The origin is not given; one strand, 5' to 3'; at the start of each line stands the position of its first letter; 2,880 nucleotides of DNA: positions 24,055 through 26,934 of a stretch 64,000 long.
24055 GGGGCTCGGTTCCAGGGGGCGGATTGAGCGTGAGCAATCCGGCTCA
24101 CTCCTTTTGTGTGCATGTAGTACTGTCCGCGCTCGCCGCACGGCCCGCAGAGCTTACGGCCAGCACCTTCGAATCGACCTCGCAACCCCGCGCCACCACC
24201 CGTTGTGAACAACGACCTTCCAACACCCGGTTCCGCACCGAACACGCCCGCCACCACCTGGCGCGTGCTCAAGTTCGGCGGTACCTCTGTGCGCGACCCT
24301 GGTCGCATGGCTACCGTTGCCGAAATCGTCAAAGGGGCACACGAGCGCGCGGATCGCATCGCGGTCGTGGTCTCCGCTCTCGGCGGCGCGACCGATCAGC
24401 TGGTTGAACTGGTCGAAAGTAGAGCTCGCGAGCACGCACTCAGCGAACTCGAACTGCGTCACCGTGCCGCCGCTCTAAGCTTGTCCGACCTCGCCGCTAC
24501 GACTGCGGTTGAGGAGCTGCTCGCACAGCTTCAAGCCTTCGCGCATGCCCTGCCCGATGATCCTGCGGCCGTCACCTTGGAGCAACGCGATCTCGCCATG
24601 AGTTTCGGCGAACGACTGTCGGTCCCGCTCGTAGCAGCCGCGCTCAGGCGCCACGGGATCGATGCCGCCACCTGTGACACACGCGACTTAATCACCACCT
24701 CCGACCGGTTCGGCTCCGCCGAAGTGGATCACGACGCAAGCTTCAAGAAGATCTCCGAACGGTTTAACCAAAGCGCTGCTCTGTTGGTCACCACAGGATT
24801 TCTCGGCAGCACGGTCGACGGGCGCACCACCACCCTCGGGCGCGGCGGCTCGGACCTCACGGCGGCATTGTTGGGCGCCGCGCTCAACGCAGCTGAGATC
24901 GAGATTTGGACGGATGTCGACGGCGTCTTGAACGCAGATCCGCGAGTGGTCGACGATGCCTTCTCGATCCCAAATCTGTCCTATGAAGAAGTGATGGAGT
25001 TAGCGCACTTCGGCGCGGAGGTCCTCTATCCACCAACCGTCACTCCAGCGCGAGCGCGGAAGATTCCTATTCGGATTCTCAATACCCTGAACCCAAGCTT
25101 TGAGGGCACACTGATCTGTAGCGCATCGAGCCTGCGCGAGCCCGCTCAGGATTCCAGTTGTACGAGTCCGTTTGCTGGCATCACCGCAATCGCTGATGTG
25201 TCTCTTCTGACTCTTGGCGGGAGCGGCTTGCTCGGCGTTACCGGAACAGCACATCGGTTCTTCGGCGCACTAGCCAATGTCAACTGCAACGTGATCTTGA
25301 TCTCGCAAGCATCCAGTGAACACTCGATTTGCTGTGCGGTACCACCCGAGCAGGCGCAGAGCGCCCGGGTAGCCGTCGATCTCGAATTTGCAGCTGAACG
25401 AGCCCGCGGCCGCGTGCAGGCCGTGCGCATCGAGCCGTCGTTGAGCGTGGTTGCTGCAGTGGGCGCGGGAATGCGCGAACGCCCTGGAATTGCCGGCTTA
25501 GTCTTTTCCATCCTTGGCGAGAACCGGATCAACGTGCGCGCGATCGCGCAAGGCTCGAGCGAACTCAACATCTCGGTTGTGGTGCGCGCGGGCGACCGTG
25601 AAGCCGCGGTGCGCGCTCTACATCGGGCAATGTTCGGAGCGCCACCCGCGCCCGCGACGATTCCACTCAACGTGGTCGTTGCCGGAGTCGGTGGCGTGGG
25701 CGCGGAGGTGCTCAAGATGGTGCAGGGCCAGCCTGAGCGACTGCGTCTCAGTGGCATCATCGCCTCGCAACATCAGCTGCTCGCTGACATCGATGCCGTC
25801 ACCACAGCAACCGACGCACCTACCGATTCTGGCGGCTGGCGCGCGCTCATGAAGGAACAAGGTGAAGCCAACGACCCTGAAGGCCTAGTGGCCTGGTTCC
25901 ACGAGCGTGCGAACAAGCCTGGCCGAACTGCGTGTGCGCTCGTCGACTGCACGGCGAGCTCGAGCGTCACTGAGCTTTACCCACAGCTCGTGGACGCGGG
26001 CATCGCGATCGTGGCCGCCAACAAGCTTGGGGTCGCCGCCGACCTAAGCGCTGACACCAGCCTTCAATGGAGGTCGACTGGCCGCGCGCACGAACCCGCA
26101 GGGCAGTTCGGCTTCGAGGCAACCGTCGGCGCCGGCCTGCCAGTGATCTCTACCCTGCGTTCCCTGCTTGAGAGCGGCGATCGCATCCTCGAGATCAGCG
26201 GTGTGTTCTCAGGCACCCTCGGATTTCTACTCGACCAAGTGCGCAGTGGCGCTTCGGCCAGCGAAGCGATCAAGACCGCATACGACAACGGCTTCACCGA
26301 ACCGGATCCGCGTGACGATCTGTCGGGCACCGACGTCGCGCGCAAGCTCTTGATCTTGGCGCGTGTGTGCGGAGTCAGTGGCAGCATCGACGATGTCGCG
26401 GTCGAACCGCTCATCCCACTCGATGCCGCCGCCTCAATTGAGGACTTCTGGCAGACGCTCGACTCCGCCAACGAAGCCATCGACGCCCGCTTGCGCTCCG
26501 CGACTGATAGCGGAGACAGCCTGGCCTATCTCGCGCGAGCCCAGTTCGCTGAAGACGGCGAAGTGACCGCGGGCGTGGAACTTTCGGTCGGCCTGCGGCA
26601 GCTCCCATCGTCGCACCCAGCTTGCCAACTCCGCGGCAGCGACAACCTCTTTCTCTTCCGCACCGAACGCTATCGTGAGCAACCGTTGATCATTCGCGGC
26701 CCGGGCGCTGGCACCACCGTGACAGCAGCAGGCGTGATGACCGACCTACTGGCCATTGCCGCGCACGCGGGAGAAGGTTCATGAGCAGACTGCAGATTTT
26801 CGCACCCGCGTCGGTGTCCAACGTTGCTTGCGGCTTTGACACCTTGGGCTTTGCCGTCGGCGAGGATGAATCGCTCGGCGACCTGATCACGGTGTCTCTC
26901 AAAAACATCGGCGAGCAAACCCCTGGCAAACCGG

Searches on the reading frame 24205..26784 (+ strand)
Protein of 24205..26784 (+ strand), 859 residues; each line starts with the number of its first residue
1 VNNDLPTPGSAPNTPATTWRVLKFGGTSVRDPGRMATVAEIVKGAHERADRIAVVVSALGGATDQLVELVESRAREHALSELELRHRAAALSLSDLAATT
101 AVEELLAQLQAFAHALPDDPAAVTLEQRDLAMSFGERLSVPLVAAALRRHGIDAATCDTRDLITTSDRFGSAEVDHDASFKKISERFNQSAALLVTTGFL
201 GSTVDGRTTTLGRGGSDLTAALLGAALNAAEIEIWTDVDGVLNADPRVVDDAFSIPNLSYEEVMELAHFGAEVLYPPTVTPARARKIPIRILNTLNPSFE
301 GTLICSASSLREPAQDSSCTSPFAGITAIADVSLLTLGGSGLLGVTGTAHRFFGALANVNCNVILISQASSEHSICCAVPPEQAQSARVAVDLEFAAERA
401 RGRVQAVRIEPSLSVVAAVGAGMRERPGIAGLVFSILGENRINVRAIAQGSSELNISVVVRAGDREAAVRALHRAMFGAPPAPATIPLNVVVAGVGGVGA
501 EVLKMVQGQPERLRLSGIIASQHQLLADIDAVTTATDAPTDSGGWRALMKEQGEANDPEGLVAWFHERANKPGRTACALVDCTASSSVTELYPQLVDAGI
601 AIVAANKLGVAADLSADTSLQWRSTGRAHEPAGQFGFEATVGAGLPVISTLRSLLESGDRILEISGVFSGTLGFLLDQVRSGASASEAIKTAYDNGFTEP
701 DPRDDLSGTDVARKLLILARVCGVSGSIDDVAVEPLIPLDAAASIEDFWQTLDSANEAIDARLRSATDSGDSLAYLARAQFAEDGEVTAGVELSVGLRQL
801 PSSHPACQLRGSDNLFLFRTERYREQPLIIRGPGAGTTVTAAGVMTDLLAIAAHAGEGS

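Call 65: search_protein_families(library=pfam, max_evalue=0.00001, proteins=[window:24205-26784:+])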
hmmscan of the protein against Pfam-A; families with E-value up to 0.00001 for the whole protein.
window:24205-26784:+ (859 aa): 6 families
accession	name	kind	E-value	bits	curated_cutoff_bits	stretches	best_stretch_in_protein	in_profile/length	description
PF00696.33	AA_kinase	-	6.9e-50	170.4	24.9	1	19-293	2-234/234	Amino acid kinase family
PF00742.24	Homoserine_dh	-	3.2e-46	157.8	22.9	1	646-849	1-173/173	Homoserine dehydrogenase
PF22468.2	ACT_9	-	7.2e-40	135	27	2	416-475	1-60/61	ACT domain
PF13840.12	ACT_7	-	1.3e-14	54.2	27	1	409-474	2-65/65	ACT domain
PF01842.31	ACT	-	4.4e-13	49.2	27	1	421-474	5-63/66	ACT domain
PF03447.22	NAD_binding_3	-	3.3e-09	37.9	24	1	494-614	1-96/116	Homoserine dehydrogenase, NAD binding domain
